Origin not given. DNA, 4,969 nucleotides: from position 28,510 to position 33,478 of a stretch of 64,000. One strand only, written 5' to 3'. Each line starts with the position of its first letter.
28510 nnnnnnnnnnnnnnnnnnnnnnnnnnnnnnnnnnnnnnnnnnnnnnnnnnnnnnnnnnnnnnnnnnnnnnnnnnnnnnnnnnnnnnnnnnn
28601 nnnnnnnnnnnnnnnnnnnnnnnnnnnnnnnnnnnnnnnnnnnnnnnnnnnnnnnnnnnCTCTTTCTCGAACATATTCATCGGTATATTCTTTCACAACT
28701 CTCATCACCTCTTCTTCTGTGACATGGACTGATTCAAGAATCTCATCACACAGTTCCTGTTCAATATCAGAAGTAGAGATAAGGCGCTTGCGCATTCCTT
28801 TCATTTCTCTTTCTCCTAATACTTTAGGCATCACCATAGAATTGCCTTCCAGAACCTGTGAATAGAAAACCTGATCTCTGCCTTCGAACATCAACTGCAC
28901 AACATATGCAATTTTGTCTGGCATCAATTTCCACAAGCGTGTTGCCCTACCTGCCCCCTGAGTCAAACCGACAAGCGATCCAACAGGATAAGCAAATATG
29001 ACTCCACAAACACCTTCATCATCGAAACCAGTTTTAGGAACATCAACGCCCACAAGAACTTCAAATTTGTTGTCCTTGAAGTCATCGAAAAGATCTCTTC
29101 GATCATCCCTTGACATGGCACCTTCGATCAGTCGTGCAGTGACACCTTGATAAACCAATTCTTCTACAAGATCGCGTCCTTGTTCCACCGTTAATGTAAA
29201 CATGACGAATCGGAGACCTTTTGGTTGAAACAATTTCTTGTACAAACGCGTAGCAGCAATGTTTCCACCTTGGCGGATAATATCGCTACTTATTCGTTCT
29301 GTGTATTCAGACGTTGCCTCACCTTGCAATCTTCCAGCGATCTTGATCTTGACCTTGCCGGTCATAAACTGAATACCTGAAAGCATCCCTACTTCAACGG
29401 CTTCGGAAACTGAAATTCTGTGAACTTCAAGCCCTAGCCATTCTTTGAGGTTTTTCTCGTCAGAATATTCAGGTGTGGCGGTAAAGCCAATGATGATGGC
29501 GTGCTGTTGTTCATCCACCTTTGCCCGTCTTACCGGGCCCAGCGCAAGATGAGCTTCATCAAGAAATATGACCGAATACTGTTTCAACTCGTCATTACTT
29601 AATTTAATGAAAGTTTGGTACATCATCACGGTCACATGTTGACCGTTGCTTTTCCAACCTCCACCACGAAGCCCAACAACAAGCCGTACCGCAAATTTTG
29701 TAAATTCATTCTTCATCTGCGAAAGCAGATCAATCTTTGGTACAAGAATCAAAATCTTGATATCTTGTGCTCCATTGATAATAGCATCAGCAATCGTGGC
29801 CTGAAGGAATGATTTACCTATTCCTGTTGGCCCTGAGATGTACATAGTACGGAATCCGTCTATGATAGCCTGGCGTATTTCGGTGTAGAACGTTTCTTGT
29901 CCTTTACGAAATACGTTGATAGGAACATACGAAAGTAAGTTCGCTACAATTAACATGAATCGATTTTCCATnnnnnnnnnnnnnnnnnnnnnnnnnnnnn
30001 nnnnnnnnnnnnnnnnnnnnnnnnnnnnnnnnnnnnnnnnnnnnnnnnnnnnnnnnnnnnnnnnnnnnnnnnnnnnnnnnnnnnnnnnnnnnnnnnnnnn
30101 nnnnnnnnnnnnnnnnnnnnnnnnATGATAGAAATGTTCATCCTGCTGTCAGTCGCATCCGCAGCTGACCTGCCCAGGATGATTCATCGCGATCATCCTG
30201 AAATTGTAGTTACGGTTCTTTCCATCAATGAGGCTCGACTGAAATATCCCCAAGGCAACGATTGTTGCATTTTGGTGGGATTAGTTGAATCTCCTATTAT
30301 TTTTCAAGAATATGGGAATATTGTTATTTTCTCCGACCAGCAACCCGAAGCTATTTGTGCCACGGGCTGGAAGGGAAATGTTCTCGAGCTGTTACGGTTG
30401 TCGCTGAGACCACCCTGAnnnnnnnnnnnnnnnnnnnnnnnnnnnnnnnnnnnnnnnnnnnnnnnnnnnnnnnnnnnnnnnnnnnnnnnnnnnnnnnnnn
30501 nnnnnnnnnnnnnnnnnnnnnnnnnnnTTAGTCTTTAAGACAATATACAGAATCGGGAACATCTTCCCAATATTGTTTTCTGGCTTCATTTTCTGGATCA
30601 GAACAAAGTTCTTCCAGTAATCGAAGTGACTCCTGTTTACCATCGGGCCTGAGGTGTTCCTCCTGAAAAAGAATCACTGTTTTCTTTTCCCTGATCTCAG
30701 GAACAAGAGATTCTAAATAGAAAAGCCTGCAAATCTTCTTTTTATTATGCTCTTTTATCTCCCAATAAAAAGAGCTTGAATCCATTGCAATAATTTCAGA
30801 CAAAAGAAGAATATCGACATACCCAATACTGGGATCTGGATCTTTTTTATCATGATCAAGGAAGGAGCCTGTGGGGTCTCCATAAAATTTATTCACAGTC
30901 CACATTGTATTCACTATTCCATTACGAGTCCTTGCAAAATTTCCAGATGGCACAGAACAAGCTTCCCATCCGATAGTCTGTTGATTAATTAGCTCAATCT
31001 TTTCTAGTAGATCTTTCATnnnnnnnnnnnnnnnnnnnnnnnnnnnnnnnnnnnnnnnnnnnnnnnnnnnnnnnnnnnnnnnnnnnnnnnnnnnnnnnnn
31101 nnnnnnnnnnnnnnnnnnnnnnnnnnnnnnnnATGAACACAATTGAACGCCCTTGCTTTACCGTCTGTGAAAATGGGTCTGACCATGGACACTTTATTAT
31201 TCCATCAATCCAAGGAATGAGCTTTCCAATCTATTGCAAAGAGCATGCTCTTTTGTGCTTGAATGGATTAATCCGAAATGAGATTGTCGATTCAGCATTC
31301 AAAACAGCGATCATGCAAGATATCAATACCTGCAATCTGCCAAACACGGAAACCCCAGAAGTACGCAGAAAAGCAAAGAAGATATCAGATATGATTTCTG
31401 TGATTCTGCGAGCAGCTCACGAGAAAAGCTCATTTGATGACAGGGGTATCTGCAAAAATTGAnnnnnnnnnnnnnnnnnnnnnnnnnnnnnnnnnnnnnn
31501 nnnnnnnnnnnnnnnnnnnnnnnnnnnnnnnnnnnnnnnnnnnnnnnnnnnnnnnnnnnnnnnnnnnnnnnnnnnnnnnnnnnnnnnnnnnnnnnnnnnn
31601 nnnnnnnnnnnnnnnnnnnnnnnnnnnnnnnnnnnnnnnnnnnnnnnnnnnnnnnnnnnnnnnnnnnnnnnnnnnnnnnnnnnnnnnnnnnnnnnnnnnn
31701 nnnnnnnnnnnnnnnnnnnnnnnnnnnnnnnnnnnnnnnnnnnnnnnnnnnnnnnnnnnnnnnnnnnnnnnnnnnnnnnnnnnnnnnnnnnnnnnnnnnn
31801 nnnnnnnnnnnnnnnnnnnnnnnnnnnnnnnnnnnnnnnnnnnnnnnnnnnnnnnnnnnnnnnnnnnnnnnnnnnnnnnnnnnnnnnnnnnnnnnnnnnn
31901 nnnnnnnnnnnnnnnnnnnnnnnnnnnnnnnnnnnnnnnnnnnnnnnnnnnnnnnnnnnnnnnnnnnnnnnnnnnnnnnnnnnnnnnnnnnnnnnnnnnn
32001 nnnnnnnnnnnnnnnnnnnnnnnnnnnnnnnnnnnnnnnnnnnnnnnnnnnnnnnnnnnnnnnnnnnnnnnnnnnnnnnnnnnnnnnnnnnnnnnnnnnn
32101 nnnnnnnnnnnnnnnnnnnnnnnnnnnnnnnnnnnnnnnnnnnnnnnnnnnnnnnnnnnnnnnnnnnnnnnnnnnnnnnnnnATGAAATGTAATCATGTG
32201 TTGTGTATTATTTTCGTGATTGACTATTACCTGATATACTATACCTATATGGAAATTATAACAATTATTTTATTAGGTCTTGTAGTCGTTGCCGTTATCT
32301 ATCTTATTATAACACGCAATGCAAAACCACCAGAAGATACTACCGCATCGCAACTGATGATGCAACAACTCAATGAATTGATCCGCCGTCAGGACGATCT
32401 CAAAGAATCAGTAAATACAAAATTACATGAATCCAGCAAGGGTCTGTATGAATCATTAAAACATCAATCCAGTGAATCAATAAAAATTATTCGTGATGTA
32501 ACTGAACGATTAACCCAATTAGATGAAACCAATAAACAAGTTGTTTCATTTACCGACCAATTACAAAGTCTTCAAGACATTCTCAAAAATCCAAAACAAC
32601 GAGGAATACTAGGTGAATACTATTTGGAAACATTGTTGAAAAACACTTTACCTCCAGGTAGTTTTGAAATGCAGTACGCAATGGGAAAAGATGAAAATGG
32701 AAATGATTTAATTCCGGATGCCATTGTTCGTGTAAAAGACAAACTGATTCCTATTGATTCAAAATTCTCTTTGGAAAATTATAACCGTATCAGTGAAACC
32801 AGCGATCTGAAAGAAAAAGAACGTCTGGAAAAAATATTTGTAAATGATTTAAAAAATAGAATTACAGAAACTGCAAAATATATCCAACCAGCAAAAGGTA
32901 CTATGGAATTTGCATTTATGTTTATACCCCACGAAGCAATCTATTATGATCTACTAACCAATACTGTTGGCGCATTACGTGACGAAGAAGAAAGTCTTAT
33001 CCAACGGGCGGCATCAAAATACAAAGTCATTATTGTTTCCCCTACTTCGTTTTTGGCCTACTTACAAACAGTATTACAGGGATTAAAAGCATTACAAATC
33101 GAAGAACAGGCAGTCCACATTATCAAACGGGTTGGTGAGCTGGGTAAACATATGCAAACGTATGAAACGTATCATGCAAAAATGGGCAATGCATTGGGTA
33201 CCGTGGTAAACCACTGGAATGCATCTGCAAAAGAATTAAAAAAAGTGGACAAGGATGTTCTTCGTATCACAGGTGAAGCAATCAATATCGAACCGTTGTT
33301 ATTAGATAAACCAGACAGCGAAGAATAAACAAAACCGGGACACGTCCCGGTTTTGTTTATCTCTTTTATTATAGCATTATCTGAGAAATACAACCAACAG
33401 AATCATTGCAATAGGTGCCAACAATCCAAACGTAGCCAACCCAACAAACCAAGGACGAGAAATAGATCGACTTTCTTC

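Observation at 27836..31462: SF2 helicase fused to four tandem ~69-aa repeats of unknown family, with three orphan genes, between rpoB and trmD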

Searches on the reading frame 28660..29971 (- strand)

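Call 32: search_solved_structures(query=window:28660-29971:-, max_evalue=0.01)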
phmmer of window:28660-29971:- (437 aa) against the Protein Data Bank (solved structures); distinct sequences matched with E-value up to 0.01: 16.
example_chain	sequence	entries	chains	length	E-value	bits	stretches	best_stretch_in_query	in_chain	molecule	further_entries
1wp9_A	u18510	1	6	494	1.5e-10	44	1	247-371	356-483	ATP-dependent RNA helicase, putative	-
2oca_A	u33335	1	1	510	2.4e-10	43.3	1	34-345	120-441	ATP-dependent DNA helicase uvsW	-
6p4f_A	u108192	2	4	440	1e-07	34.7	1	45-190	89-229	DNA-dependent ATPase XPBII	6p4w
5tnu_A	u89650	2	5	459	1.2e-07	34.5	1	45-190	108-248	DNA-dependent ATPase XPBII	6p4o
7clg_A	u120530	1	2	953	1.6e-07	34.1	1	45-346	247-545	Putative helicase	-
1rif_A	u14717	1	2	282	2.7e-07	33.3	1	34-147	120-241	DNA helicase uvsW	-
2hjv_A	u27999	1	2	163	2.1e-05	27.1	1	255-348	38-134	ATP-dependent RNA helicase dbpA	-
6jde_B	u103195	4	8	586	0.00014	24.3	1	252-347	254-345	Putative DNA repair helicase RadD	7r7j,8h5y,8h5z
1d2m_A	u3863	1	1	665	0.0004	22.8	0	251-345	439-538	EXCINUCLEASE ABC SUBUNIT B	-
1c4o_A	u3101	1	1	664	0.0004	22.8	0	251-345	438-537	DNA NUCLEOTIDE EXCISION REPAIR ENZYME UVRB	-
5gi4_A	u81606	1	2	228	0.005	19.2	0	256-346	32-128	ATP-dependent RNA helicase DeaD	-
4kbf_A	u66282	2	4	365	0.006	19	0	252-324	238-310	Heat resistant RNA dependent ATPase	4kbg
6uv0_A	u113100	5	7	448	0.0064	18.9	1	242-332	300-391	Probable ATP-dependent RNA helicase DDX17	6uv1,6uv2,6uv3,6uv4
8dpe_A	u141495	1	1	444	0.0067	18.8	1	243-331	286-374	ATP-dependent RNA helicase DDX42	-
5ivl_B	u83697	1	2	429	0.0068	18.8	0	256-325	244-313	DEAD-box ATP-dependent RNA helicase CshA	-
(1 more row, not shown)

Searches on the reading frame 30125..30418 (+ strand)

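Call 3: search_protein_families(library=pfam, proteins=[window:30125-30418:+], max_evalue=1)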
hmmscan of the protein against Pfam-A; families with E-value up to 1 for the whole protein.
window:30125-30418:+ (97 aa): 1 family
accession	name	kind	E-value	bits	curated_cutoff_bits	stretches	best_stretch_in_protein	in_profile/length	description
PF25601.1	AAA_lid_14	-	0.26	11.5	27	1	62-90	21-50/87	AAA+ ATPase lid domain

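Call 4: search_protein_families(library=padloc, proteins=[window:30125-30418:+], max_evalue=1)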
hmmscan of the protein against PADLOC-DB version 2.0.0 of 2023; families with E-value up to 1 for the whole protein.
window:30125-30418:+ (97 aa): 0 families

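Call 5: search_protein_families(library=phrogs, proteins=[window:30125-30418:+], max_evalue=1)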
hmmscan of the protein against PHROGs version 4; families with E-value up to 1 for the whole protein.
window:30125-30418:+ (97 aa): 1 family
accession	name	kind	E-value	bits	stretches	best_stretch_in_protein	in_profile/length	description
phrog_37886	-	unknown function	0.031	15.3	1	26-91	64-127/140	-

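Call 6: search_protein_families(library=ncbifam, proteins=[window:30125-30418:+], max_evalue=1)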
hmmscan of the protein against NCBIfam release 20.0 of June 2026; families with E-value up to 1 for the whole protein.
window:30125-30418:+ (97 aa): 0 families

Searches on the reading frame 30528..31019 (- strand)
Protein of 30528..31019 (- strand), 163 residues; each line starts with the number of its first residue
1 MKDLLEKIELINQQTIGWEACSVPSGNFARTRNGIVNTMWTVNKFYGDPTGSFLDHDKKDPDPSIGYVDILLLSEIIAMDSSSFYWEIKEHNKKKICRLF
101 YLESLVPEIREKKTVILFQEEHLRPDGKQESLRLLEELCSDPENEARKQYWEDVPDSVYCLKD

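Call 3: search_protein_families(library=pfam, proteins=[window:30528-31019:-], max_evalue=1)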
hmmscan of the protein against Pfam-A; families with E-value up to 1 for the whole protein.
window:30528-31019:- (163 aa): 0 families

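Call 4: search_protein_families(library=padloc, proteins=[window:30528-31019:-], max_evalue=1)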
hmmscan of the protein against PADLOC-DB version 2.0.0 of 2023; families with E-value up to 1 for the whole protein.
window:30528-31019:- (163 aa): 0 families

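Call 5: search_protein_families(library=phrogs, proteins=[window:30528-31019:-], max_evalue=1)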
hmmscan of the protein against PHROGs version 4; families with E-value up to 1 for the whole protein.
window:30528-31019:- (163 aa): 2 families
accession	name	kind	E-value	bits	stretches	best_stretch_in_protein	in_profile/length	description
phrog_17828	-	unknown function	0.16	13.1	1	75-119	6-49/126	-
phrog_23076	-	unknown function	0.43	11.7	0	66-79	34-47/50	-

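Call 6: search_protein_families(library=ncbifam, proteins=[window:30528-31019:-], max_evalue=1)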
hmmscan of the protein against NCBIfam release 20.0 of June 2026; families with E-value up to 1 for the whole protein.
window:30528-31019:- (163 aa): 0 families

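Call 48: find_homologous_proteins(query=window:30528-31019:-, max_evalue=0.01)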
Query window:30528-31019:- (163 aa): 2 proteins with E <= 0.01 among 23 candidates.
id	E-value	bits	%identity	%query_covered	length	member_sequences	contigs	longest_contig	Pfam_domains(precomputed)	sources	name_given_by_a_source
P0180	6.7e-107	373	100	100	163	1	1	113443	-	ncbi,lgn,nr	ncbi:MAG: hypothetical protein K9M36_01690 [Candidatus Pacebacteria bacterium]|nr:hypothetical prote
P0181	2.0e-47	179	59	98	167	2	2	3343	-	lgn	-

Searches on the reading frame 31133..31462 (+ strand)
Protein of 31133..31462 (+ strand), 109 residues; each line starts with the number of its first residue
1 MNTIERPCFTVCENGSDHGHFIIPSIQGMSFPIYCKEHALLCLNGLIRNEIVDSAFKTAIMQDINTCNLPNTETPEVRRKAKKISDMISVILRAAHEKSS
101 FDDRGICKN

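Call 3: search_protein_families(library=pfam, proteins=[window:31133-31462:+], max_evalue=1)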
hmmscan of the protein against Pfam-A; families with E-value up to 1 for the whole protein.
window:31133-31462:+ (109 aa): 0 families

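Call 4: search_protein_families(library=padloc, proteins=[window:31133-31462:+], max_evalue=1)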
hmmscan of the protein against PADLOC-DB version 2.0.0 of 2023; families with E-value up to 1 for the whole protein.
window:31133-31462:+ (109 aa): 1 family
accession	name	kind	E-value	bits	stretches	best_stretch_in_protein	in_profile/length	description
PDLC02496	BrxF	-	0.046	11.8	1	30-89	96-151/158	BrxF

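Call 5: search_protein_families(library=phrogs, proteins=[window:31133-31462:+], max_evalue=1)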
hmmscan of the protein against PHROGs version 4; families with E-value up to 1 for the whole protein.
window:31133-31462:+ (109 aa): 0 families

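Call 6: search_protein_families(library=ncbifam, proteins=[window:31133-31462:+], max_evalue=1)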
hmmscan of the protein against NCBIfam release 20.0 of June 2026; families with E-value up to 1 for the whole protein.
window:31133-31462:+ (109 aa): 0 families

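Call 49: find_homologous_proteins(query=window:31133-31462:+, max_evalue=0.01)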
Query window:31133-31462:+ (109 aa): 2 proteins with E <= 0.01 among 2 candidates.
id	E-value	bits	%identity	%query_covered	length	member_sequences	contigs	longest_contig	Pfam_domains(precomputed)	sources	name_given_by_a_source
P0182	1.7e-68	245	100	100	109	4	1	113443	-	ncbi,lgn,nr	ncbi:MAG: hypothetical protein K9M36_01695 [Candidatus Pacebacteria bacterium]|nr:hypothetical prote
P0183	2.4e-60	219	89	100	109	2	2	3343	-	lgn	-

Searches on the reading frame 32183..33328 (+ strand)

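Call 94: search_protein_families(library=pfam, proteins=[window:32183-33328:+], max_evalue=0.0001)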
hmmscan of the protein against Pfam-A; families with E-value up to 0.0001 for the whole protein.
window:32183-33328:+ (381 aa): 1 family
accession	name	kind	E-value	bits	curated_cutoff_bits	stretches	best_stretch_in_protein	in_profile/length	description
PF02646.22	RmuC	-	1.3e-52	179.2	26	1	79-357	8-272/291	RmuC family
